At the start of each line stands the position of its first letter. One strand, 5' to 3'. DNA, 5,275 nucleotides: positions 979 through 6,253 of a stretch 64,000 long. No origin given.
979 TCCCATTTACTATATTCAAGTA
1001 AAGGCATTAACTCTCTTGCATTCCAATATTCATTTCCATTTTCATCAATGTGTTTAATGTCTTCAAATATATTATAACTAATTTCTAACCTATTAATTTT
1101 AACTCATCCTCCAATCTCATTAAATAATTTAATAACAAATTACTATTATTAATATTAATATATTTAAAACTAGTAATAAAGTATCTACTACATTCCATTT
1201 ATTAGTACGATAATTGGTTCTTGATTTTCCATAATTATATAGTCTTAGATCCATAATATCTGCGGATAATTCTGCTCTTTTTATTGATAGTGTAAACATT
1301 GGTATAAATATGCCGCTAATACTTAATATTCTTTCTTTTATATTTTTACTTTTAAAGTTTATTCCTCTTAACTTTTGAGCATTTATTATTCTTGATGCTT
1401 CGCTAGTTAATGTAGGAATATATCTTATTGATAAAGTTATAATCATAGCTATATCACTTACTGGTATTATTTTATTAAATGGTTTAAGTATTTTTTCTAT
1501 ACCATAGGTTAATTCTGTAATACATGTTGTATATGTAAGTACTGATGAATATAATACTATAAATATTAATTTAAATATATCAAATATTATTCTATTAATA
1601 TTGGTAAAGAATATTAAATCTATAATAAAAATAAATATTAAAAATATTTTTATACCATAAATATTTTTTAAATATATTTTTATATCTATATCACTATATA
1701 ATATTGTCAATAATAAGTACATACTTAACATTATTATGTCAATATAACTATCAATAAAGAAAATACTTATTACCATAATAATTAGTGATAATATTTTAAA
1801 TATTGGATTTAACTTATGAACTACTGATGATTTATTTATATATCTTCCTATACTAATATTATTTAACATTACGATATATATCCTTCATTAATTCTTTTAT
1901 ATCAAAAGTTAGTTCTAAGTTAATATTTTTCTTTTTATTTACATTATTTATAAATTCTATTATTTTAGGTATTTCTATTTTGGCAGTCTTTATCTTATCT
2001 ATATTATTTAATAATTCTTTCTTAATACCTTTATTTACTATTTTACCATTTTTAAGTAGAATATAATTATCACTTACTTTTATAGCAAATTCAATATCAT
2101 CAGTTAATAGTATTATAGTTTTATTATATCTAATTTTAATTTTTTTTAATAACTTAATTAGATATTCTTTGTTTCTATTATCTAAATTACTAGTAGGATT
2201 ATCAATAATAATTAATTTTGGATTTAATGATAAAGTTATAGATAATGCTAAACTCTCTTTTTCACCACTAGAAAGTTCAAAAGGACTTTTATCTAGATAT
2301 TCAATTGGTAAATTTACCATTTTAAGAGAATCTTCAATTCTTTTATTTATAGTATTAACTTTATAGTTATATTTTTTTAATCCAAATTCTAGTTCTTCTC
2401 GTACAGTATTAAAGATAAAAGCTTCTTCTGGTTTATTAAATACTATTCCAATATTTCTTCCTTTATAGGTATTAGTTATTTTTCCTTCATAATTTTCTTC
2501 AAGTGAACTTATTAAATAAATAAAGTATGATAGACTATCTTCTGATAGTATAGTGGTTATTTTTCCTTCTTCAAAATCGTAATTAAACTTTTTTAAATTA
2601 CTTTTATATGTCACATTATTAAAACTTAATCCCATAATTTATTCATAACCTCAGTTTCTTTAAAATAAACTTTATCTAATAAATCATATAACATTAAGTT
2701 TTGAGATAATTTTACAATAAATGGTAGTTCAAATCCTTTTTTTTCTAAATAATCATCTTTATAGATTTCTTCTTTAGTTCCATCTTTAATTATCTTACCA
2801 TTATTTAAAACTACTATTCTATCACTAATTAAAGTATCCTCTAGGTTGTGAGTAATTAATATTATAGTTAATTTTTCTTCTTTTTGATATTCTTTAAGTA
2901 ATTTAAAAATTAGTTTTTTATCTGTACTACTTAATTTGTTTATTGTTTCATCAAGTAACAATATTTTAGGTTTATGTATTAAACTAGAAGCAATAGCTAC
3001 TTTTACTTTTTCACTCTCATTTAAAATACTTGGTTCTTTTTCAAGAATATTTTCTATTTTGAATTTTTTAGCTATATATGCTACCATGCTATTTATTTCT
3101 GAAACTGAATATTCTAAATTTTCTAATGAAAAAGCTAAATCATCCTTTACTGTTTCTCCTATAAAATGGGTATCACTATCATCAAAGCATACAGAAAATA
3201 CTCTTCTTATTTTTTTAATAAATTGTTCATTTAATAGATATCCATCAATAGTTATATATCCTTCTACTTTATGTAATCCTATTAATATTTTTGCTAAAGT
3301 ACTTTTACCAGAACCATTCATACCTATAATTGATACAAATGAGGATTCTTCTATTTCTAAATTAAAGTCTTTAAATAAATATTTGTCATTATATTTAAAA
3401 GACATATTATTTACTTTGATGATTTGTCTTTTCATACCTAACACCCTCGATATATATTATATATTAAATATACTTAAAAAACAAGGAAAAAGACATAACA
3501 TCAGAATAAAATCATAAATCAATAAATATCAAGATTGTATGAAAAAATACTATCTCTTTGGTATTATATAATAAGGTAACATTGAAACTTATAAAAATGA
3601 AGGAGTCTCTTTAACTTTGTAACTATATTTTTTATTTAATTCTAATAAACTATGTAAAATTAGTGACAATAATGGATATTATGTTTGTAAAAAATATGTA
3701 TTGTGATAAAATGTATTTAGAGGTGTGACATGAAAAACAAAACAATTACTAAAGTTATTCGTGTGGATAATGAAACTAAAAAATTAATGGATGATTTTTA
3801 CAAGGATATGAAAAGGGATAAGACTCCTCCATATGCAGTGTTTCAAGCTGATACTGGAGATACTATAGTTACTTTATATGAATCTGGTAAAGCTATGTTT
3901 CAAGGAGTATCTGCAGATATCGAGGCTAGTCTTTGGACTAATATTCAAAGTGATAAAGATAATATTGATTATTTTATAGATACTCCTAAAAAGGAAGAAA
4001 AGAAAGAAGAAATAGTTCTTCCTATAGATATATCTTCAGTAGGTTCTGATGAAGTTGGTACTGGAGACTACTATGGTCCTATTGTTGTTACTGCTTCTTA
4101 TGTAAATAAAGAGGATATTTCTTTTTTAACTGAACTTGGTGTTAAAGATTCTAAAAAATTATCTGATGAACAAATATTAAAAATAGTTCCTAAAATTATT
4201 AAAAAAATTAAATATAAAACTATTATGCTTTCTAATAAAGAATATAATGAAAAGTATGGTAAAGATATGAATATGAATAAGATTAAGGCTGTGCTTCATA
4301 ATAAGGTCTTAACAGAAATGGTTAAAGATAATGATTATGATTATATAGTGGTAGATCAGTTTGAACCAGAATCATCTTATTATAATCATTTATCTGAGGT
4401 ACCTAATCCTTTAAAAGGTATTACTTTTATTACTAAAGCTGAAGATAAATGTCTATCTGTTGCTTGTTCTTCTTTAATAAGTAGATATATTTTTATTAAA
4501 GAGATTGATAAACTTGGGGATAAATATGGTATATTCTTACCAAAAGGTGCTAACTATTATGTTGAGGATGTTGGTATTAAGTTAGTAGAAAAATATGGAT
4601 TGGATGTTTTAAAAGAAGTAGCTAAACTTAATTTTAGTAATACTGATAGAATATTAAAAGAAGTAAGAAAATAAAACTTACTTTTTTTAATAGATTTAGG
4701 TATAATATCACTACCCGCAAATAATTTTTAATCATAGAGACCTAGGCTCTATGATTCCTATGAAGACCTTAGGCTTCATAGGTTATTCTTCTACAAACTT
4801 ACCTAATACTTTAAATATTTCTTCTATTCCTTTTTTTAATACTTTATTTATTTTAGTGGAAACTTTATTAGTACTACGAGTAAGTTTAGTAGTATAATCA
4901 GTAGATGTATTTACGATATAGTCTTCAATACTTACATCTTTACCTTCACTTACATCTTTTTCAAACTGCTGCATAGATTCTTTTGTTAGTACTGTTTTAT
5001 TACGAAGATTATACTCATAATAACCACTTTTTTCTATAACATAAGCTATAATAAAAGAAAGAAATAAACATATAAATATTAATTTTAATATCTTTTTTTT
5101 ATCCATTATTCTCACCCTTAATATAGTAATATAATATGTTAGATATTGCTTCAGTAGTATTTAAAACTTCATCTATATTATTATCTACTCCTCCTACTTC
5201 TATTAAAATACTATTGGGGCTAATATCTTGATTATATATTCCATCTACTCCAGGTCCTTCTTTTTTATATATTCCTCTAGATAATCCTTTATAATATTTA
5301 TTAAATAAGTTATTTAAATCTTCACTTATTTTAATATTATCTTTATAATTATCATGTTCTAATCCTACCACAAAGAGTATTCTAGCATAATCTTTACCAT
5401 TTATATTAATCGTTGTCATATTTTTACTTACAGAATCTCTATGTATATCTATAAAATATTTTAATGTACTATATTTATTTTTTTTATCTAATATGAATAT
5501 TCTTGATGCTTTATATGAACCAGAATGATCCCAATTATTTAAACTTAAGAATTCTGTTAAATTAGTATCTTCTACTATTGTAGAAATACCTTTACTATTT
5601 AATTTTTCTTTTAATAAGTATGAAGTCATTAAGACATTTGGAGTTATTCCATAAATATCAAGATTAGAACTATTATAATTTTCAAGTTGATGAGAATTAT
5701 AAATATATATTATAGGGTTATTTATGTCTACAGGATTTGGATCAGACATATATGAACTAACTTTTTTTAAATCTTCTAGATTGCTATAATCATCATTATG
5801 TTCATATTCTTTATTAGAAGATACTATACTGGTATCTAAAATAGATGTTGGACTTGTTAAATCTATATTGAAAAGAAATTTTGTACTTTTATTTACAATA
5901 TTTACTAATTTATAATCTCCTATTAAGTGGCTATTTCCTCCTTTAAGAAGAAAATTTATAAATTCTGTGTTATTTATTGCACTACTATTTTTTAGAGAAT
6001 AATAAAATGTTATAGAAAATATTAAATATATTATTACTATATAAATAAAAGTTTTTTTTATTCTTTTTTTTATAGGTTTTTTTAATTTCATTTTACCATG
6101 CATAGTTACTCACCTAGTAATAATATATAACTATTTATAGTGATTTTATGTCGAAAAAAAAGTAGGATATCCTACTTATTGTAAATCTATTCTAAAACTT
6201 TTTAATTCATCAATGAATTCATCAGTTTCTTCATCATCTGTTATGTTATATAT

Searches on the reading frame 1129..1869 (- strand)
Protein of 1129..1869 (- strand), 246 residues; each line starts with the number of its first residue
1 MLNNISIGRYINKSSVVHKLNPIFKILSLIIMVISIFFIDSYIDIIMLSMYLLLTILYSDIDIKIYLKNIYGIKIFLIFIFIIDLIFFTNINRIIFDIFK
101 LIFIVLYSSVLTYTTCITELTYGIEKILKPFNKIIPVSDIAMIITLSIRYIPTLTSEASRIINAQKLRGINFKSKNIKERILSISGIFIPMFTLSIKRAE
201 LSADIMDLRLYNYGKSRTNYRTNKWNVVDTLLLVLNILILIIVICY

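Call 63: search_protein_families(library=pfam, proteins=[window:1129-1869:-], max_evalue=0.0001)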
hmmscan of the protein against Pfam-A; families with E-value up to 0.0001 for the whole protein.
window:1129-1869:- (246 aa): 1 family
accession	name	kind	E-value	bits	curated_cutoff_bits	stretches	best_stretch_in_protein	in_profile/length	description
PF02361.21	CbiQ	-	3e-25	89.6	25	1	14-219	2-215/216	Cobalt transport protein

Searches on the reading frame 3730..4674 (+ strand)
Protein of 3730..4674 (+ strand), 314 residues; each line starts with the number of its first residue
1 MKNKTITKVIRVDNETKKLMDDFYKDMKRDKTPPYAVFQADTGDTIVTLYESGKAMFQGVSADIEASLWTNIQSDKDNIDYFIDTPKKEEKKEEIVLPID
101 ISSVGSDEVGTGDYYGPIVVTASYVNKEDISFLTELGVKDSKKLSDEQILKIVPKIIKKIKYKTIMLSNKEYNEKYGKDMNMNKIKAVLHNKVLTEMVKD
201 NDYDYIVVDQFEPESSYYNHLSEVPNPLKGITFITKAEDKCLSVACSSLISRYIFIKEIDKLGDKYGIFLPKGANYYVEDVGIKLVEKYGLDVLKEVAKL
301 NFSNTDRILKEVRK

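Call 62: search_protein_families(library=pfam, proteins=[window:3730-4674:+], max_evalue=0.0001)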
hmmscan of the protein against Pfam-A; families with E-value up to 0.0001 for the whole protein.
window:3730-4674:+ (314 aa): 2 families
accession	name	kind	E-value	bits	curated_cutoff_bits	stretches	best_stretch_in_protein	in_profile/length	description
PF01351.25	RNase_HII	-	9e-41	140.4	25.8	1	104-305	1-199/199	Ribonuclease HII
PF11858.14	DUF3378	-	4.6e-17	62.4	27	1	8-77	2-71/76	Domain of unknown function (DUF3378)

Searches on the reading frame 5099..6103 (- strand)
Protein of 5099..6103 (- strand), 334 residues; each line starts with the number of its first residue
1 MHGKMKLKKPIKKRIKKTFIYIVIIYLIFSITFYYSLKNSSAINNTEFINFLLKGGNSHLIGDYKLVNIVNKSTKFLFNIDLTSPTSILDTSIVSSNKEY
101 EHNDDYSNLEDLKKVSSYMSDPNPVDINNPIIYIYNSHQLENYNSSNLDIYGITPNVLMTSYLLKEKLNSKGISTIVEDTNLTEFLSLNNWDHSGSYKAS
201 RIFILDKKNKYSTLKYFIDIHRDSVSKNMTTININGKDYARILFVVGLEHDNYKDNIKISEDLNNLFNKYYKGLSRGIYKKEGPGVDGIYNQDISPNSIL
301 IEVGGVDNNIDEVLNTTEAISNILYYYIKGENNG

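Call 62: search_protein_families(library=pfam, proteins=[window:5099-6103:-], max_evalue=0.0001)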
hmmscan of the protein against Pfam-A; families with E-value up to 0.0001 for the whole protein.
window:5099-6103:- (334 aa): 1 family
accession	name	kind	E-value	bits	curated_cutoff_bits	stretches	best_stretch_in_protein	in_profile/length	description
PF07454.18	SpoIIP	-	2e-54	185.4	24.4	1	96-324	45-268/269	Stage II sporulation protein P (SpoIIP)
